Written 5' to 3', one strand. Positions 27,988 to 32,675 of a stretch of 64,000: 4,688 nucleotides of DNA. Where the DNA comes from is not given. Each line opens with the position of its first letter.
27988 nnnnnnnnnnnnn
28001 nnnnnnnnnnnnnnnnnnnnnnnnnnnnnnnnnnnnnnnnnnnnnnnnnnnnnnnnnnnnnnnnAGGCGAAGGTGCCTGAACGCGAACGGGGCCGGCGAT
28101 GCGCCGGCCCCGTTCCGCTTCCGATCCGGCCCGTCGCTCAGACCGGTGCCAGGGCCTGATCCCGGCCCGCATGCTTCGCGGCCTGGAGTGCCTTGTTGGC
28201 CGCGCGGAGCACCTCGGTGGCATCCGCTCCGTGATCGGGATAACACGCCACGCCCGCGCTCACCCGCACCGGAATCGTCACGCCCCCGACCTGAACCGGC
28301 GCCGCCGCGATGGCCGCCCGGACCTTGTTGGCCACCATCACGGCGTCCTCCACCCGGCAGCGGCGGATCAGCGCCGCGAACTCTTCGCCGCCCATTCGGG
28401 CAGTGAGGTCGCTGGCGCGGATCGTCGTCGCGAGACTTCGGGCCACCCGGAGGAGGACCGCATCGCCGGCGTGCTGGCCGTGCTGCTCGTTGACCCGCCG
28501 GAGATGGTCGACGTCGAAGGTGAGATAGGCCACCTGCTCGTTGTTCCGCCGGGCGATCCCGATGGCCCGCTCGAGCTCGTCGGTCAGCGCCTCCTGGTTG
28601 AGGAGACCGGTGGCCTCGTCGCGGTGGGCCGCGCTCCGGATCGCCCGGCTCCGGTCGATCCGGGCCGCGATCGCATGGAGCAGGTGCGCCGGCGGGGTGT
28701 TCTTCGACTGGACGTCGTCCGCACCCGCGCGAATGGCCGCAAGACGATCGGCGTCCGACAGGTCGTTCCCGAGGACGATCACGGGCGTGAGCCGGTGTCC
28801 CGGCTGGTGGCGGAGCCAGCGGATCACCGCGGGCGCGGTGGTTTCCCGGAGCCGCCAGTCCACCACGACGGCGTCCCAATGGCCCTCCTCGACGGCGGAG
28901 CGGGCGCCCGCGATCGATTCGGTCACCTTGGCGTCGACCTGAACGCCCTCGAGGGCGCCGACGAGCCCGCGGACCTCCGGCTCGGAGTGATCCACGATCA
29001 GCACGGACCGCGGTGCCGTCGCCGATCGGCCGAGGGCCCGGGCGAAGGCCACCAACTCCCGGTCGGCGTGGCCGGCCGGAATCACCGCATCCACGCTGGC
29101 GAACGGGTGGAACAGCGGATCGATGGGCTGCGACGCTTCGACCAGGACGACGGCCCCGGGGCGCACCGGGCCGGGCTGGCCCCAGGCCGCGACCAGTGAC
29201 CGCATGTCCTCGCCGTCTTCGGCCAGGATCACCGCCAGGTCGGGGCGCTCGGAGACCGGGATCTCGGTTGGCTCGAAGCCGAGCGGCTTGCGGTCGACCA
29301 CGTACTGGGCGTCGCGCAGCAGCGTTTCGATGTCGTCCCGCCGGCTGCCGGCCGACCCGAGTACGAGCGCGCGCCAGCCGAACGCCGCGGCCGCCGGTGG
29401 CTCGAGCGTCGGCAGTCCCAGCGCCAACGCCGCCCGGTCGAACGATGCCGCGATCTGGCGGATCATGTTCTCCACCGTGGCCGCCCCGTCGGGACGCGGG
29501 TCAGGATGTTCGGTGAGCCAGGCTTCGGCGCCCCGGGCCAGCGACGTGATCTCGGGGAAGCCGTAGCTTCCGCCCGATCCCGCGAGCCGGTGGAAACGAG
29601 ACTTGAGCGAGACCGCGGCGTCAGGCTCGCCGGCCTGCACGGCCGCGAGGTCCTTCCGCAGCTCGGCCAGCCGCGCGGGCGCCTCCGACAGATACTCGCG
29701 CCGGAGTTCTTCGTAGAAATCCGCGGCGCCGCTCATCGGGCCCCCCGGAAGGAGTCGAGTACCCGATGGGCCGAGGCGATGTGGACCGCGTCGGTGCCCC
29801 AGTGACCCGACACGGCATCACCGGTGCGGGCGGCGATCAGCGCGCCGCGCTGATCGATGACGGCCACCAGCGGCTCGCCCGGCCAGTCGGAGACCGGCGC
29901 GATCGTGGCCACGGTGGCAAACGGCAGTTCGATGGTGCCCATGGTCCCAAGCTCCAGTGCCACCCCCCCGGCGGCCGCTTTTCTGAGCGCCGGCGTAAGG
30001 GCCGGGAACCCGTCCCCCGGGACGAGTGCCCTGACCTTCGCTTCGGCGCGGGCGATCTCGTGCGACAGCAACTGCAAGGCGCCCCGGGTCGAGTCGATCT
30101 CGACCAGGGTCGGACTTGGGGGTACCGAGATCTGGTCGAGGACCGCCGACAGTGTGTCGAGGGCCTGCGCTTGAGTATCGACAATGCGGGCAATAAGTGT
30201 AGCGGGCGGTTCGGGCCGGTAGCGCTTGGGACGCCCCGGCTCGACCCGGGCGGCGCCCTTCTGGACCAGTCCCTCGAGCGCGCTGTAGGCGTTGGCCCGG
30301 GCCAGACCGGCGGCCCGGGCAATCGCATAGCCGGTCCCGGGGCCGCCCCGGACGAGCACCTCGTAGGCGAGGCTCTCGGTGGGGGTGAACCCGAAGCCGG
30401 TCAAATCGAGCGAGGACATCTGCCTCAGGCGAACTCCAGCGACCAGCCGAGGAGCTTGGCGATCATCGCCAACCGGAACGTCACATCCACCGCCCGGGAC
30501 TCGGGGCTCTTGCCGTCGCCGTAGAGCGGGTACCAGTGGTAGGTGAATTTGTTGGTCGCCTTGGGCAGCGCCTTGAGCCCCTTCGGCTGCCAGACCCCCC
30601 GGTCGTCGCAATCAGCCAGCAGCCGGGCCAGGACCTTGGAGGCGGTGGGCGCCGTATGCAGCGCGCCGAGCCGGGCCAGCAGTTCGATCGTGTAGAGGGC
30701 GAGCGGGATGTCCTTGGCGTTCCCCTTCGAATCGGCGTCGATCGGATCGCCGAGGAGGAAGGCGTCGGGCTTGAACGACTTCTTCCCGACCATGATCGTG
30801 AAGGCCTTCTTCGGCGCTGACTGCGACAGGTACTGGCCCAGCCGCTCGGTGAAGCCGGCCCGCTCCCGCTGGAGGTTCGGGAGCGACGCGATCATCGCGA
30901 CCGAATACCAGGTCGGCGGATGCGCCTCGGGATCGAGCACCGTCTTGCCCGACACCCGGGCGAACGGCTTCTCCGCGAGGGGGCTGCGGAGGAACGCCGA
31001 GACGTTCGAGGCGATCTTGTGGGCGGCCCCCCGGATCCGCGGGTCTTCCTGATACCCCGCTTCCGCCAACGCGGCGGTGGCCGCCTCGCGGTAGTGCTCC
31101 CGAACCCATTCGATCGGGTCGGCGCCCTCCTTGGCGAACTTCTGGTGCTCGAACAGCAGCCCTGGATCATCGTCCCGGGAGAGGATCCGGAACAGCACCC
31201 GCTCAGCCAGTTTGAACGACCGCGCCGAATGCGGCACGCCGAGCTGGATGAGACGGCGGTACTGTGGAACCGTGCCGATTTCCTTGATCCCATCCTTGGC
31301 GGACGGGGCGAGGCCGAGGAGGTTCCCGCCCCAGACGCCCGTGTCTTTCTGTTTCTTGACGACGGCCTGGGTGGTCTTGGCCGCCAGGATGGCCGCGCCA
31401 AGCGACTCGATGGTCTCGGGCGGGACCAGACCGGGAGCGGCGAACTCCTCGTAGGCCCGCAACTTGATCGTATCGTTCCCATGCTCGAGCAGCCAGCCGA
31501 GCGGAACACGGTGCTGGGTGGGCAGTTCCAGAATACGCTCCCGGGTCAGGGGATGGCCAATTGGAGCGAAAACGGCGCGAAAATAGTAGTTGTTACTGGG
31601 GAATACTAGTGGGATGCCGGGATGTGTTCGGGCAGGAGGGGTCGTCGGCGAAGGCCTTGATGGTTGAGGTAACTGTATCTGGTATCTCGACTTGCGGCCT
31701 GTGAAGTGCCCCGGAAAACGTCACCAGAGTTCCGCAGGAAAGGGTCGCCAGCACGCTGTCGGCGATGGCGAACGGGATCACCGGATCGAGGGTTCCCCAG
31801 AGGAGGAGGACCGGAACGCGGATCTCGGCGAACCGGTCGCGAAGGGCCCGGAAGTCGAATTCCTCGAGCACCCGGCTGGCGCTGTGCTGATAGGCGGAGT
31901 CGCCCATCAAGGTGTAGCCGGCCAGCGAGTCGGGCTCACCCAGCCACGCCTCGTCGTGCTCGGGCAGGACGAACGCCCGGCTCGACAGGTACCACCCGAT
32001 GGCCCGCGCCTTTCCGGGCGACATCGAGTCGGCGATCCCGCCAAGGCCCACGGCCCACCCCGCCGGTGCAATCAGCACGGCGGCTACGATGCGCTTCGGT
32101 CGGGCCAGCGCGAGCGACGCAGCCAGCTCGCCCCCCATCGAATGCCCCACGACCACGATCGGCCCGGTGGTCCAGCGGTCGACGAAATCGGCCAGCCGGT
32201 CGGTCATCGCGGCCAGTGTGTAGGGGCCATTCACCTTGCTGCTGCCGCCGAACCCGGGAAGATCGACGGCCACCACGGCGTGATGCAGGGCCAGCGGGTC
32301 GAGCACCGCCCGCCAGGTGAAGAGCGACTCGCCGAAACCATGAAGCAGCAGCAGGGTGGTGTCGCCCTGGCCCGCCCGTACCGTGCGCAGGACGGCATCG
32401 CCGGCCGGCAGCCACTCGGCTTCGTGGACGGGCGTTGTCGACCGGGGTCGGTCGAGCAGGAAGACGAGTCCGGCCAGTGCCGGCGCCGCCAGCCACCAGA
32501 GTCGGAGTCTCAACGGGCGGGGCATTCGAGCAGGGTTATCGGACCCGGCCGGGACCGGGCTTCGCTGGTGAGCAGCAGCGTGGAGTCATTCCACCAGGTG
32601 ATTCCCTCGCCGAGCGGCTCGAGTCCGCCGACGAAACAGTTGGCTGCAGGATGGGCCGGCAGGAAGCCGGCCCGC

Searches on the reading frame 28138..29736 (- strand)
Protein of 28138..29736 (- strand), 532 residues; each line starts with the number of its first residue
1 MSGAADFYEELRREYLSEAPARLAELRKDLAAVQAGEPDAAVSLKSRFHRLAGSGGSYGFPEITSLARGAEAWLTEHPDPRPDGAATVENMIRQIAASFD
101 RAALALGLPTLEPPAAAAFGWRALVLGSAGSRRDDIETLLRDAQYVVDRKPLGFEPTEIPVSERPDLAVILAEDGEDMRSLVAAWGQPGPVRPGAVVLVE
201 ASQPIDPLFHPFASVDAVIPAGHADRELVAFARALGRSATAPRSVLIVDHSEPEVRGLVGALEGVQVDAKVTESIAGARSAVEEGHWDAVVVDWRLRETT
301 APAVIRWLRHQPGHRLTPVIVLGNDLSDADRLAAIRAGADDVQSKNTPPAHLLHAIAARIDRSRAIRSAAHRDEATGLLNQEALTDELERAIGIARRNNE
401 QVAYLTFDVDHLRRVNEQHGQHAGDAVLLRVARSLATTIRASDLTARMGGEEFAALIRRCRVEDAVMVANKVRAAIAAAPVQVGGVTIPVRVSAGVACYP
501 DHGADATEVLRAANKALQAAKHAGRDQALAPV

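Call 20: search_protein_families(library=pfam, proteins=[window:28138-29736:-], max_evalue=0.001)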
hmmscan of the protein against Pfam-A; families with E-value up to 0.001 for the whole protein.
window:28138-29736:- (532 aa): 3 families
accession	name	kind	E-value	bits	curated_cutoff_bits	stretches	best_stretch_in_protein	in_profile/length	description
PF00990.26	GGDEF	-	1e-37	129.9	23.8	1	370-527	1-161/161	Diguanylate cyclase, GGDEF domain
PF00072.30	Response_reg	-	1.3e-10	41.9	30.2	1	245-356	1-110/111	Response regulator receiver domain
PF01627.28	Hpt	-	1.7e-09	38.2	24.6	1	10-97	1-83/84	Hpt domain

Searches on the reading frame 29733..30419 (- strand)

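Call 20: search_protein_families(library=pfam, proteins=[window:29733-30419:-], max_evalue=0.001)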
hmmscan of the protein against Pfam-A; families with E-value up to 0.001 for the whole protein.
window:29733-30419:- (228 aa): 1 family
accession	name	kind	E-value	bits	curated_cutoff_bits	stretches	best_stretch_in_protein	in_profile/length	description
PF01978.25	TrmB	-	3.8e-16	59.1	25.6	1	6-72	1-67/68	Sugar-specific transcriptional regulator TrmB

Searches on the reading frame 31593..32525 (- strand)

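Call 20: search_protein_families(library=pfam, proteins=[window:31593-32525:-], max_evalue=0.001)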
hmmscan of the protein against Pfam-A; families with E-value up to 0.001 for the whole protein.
window:31593-32525:- (310 aa): 7 families
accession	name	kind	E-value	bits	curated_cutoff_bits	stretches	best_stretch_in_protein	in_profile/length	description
PF00561.26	Abhydrolase_1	-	1e-24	88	25.8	1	57-278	2-241/245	alpha/beta hydrolase fold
PF12697.13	Abhydrolase_6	-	4.3e-22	80.3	26.3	1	58-280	1-209/217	Alpha/beta hydrolase family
PF12146.15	Hydrolase_4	-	3.5e-19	69.5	27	1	56-279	5-236/239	Serine aminopeptidase, S33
PF00975.26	Thioesterase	-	9.6e-05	23.1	26.4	1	82-140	28-85/226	Thioesterase domain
PF06821.19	Ser_hydrolase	-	0.00044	20.6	22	1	119-156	53-92/172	Serine hydrolase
PF02230.22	Abhydrolase_2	-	0.00046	20.5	23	0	121-150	105-134/217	Phospholipase/Carboxylesterase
PF08386.16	Abhydrolase_4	-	0.00094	19.7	21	0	236-301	34-99/103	TAP-like protein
